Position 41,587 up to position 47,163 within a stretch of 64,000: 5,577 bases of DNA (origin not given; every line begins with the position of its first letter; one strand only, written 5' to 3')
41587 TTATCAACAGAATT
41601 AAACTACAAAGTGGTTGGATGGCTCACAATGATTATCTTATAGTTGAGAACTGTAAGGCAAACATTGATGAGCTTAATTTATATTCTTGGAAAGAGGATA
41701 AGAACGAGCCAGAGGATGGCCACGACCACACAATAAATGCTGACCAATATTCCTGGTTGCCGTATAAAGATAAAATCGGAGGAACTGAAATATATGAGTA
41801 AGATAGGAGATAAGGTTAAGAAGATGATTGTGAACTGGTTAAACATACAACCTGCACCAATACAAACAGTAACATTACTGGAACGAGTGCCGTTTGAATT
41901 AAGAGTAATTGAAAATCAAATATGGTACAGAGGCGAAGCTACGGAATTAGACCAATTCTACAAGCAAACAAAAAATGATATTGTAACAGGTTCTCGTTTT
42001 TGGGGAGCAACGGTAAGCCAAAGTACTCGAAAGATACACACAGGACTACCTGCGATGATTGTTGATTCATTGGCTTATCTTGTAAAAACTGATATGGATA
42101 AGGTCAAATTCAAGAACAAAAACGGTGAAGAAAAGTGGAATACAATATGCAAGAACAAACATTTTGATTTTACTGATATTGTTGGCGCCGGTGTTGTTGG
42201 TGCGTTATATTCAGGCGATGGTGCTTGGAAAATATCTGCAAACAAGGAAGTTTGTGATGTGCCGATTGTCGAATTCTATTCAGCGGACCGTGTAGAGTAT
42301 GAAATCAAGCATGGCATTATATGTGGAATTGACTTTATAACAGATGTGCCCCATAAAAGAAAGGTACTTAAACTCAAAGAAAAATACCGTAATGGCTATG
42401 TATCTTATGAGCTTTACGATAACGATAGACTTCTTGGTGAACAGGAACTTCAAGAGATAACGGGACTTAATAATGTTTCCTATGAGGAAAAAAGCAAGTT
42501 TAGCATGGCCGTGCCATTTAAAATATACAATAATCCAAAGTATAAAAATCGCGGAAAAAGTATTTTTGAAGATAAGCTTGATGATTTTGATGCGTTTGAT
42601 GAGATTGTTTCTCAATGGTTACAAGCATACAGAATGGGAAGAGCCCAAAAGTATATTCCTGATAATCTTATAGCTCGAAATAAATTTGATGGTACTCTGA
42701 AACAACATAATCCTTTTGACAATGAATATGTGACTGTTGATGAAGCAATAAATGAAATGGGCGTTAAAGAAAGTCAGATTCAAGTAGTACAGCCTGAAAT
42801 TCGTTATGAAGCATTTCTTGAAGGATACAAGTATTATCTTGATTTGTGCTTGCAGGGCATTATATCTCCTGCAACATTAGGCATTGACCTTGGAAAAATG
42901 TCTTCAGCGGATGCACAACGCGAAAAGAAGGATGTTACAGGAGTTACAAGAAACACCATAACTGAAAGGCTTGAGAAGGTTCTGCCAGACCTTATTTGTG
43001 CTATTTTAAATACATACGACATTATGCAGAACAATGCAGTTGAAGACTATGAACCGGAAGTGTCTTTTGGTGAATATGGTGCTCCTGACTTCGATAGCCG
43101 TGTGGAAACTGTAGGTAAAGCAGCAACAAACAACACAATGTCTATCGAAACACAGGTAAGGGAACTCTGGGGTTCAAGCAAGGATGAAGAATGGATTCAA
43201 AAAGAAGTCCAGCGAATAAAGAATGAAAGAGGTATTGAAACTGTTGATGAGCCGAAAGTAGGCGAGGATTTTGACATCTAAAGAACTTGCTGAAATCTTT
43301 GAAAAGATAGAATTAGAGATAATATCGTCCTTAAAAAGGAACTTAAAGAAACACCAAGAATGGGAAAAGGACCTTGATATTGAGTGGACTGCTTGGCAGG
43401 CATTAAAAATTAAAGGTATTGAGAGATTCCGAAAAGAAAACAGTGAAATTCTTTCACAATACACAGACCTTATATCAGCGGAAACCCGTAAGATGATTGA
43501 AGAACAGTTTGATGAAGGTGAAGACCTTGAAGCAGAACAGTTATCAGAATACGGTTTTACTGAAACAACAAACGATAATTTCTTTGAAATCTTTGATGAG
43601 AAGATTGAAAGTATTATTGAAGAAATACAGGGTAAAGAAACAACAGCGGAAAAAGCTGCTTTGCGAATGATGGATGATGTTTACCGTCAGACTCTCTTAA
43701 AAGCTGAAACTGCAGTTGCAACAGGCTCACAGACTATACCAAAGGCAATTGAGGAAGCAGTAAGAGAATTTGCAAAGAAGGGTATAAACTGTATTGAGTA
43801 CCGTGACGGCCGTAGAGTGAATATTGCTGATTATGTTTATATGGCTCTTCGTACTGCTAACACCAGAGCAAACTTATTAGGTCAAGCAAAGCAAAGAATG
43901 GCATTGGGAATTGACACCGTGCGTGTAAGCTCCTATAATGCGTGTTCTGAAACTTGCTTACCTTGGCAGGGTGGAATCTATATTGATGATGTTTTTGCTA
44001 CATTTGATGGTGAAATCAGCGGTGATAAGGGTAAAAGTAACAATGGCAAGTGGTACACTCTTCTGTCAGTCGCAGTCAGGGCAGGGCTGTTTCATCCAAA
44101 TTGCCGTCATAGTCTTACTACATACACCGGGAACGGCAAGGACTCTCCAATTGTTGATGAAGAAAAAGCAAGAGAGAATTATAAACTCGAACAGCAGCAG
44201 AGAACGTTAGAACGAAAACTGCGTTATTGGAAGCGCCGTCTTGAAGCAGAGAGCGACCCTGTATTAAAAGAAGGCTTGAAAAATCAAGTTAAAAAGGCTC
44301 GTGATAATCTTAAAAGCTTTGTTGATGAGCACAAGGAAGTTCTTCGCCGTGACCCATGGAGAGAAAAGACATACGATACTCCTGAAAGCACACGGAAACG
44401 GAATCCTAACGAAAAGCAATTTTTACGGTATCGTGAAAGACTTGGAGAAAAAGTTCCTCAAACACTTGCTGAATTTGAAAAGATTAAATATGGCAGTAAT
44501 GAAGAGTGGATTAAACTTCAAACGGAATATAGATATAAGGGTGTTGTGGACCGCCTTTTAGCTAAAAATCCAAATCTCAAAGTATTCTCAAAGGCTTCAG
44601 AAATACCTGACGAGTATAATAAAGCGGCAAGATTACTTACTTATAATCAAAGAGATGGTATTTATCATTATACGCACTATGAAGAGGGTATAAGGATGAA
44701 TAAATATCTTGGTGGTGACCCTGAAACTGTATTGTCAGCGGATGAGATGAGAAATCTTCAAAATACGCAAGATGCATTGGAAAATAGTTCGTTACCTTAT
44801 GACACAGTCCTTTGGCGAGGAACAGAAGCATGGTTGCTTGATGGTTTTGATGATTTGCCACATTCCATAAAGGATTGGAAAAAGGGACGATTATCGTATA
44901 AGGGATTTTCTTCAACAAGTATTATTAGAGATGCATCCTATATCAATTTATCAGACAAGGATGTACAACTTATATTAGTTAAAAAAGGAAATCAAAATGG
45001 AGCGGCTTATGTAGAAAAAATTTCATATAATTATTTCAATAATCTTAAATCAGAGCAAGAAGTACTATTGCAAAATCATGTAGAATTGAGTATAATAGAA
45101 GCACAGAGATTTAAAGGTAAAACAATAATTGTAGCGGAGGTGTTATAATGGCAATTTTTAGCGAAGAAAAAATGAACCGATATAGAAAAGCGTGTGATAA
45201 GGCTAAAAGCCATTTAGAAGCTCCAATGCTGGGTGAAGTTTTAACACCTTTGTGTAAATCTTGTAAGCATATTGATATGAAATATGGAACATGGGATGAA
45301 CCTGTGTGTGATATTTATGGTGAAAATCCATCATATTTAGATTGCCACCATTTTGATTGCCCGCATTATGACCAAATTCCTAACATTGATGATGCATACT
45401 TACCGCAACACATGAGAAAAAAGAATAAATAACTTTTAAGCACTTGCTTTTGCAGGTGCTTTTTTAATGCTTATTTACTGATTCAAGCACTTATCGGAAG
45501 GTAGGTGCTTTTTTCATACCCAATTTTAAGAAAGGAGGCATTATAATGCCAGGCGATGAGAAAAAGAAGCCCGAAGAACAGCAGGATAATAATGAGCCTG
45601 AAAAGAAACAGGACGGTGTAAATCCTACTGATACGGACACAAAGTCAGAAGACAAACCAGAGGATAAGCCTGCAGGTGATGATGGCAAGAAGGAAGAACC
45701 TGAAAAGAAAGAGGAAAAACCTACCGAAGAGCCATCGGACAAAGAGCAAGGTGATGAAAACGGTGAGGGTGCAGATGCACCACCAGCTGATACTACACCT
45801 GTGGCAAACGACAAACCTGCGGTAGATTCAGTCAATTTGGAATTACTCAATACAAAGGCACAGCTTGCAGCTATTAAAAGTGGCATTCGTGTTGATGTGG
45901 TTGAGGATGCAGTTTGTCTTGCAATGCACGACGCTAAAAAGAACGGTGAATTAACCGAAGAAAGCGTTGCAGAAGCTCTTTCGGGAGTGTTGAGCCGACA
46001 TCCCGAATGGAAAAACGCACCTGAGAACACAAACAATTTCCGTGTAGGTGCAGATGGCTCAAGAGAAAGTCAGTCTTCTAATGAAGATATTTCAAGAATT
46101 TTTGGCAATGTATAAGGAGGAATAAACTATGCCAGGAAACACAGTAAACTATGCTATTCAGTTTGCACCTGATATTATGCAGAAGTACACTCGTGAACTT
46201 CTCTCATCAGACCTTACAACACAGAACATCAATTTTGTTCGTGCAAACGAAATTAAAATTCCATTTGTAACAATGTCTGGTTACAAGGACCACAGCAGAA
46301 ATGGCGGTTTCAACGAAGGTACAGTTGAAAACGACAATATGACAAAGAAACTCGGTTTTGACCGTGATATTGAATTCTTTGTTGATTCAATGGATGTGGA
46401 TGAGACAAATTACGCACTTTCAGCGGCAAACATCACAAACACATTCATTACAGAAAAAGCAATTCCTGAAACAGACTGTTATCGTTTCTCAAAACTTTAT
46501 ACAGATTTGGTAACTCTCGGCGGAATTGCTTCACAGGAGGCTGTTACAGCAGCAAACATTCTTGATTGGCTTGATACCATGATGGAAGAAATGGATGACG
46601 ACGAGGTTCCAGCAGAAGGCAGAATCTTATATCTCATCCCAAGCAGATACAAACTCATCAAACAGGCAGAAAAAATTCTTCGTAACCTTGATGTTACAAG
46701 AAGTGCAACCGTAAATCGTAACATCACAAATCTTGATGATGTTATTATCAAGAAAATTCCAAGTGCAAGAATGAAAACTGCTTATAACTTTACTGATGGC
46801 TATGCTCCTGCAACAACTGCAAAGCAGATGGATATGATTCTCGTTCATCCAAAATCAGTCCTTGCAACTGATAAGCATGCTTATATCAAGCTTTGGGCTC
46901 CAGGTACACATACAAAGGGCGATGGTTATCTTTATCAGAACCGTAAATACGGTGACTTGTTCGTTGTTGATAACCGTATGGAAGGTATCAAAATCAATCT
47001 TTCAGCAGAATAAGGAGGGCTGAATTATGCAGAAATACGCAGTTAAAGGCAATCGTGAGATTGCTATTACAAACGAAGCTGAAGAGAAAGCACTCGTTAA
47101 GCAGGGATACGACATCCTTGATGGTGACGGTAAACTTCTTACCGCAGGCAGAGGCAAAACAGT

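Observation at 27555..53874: Strand-locked, ~20-fold over-represented heptamer TCAGCGG confined to the prophage (Chi-like?)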

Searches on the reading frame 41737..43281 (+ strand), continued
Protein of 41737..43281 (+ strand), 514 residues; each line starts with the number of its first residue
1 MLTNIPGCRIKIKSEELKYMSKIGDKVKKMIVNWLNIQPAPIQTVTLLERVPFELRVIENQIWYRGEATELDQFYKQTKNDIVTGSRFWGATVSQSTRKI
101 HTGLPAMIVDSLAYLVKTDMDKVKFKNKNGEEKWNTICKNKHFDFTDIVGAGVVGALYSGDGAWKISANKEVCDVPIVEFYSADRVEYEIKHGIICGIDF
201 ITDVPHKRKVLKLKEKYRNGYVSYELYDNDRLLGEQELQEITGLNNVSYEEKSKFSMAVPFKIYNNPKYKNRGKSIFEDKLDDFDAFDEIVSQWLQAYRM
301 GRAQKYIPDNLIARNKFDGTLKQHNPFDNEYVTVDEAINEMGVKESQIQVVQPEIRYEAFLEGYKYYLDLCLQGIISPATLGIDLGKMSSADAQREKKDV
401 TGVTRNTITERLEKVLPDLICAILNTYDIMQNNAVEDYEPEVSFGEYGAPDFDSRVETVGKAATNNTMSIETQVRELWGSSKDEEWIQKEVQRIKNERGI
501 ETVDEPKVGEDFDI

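Call 61: find_related_loci(query=A1, collection=viral_contigs, flank=10000)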
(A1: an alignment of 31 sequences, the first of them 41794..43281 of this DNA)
Query A1 (495 aa) in viral_contigs; peptide patterns used: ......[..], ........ (x = any residue, [..] = any of these).
511 stretches matched a pattern; 427 encode a relative of the query (tblastn E <= 1e-3); the best 80 are kept; 80 distinct loci.
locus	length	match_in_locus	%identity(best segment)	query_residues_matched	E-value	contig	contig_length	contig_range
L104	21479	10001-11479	56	1-495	3e-178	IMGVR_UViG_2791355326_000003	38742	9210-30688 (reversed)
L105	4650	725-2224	54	2-493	2e-179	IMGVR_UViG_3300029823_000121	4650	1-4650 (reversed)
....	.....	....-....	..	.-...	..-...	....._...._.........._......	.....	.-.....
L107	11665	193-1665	55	1-490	1e-167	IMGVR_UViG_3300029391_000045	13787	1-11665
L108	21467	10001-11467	55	3-493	1e-167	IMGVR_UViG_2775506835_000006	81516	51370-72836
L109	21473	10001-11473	54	1-490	2e-167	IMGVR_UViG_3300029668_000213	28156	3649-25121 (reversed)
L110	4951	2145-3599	53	3-492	5e-171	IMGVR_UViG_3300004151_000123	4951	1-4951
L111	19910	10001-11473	55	1-490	1e-167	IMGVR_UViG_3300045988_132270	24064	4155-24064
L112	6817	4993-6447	53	3-492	5e-168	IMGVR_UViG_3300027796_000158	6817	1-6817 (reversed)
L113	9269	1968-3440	54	1-490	5e-167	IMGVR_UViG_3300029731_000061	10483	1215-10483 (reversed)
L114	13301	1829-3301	54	1-490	1e-166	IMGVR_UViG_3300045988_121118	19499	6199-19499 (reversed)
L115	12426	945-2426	54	1-493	5e-166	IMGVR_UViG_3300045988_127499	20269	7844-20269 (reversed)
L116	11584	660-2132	54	1-490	2e-165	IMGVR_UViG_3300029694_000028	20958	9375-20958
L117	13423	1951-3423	54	1-490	2e-165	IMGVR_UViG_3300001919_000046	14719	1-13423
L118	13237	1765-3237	54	1-490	4e-165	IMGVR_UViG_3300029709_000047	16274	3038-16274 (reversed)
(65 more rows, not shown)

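Call 85: find_related_loci(query=L084:17569-20721:-, collection=metagenome_contigs, flank=10000)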
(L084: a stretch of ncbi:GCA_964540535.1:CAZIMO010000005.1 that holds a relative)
Query L084:17569-20721:- (1050 aa) in metagenome_contigs; peptide patterns used: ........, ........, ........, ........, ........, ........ (x = any residue, [..] = any of these).
265 stretches matched a pattern; 228 encode a relative of the query (tblastn E <= 1e-3); the best 80 are kept; 80 distinct loci.
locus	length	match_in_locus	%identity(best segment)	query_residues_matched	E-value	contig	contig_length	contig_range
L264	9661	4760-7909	71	1-1049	0e+0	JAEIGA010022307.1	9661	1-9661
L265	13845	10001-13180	54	1-1048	0e+0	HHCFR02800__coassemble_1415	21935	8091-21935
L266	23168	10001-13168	54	3-1048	0e+0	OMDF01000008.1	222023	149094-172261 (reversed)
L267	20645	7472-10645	54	3-1048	0e+0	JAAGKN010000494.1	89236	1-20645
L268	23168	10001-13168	54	3-1048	0e+0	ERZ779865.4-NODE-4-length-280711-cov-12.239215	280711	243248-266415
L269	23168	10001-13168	54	3-1048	0e+0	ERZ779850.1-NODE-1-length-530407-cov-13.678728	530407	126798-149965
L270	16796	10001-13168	54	3-1048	0e+0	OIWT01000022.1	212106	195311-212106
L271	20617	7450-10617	54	3-1048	0e+0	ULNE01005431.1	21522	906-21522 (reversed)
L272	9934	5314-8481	54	3-1048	0e+0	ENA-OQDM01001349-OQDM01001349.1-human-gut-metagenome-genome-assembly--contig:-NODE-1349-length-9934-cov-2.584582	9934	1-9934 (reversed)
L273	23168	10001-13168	54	3-1048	0e+0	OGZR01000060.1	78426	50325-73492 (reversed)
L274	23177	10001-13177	53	1-1048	0e+0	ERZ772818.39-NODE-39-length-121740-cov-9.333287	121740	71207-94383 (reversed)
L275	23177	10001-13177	53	1-1048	0e+0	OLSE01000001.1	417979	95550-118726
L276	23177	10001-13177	53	1-1048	0e+0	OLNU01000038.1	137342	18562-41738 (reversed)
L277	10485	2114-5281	54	3-1048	0e+0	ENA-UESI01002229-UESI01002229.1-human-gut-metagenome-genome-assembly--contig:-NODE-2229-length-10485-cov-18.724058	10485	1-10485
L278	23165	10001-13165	54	3-1048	0e+0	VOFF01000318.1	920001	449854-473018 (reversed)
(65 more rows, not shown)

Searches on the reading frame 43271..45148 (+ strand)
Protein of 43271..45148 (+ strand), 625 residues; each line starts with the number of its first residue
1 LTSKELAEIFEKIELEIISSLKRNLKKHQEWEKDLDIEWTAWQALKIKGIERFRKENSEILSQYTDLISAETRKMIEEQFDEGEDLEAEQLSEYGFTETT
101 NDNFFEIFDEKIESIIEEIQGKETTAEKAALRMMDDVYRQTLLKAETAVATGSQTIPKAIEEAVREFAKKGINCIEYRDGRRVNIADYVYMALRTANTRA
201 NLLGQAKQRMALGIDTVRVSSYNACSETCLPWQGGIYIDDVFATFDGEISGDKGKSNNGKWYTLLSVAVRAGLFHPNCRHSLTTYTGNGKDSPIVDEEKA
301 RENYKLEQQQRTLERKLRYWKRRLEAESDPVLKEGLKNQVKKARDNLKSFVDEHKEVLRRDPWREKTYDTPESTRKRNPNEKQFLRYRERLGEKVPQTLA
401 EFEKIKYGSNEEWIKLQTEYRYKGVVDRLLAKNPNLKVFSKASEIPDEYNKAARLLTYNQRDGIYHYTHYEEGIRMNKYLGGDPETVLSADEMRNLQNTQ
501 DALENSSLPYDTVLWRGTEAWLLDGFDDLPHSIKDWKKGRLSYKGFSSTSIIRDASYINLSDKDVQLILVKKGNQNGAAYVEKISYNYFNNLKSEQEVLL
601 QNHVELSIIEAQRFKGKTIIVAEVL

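Call 10: search_protein_families(library=phrogs, proteins=[window:43271-45148:+])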
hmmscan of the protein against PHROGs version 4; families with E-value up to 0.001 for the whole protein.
window:43271-45148:+ (625 aa): 4 families
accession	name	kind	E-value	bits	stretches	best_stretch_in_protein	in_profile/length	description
phrog_581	-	head and packaging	8.5e-83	280.2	1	3-411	29-417/564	minor head protein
phrog_12049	-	head and packaging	1.5e-29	104.3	1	117-367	118-368/745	head morphogenesis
phrog_4611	-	head and packaging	8.2e-21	75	1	8-421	8-350/710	minor head protein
phrog_3895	-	moron, auxiliary metabolic gene and host takeover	0.00057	20.7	1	540-625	249-333/340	ADP-ribosyltransferase exoenzyme toxin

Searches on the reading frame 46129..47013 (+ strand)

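Call 10: search_protein_families(library=phrogs, proteins=[window:46129-47013:+])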
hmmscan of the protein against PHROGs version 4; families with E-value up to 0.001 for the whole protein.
window:46129-47013:+ (294 aa): 2 families
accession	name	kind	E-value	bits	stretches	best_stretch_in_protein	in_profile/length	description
phrog_422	-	head and packaging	8.4e-101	338.3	1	4-293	3-294/297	major head protein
phrog_267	-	head and packaging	4.5e-07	30.3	1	131-246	178-283/410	major head protein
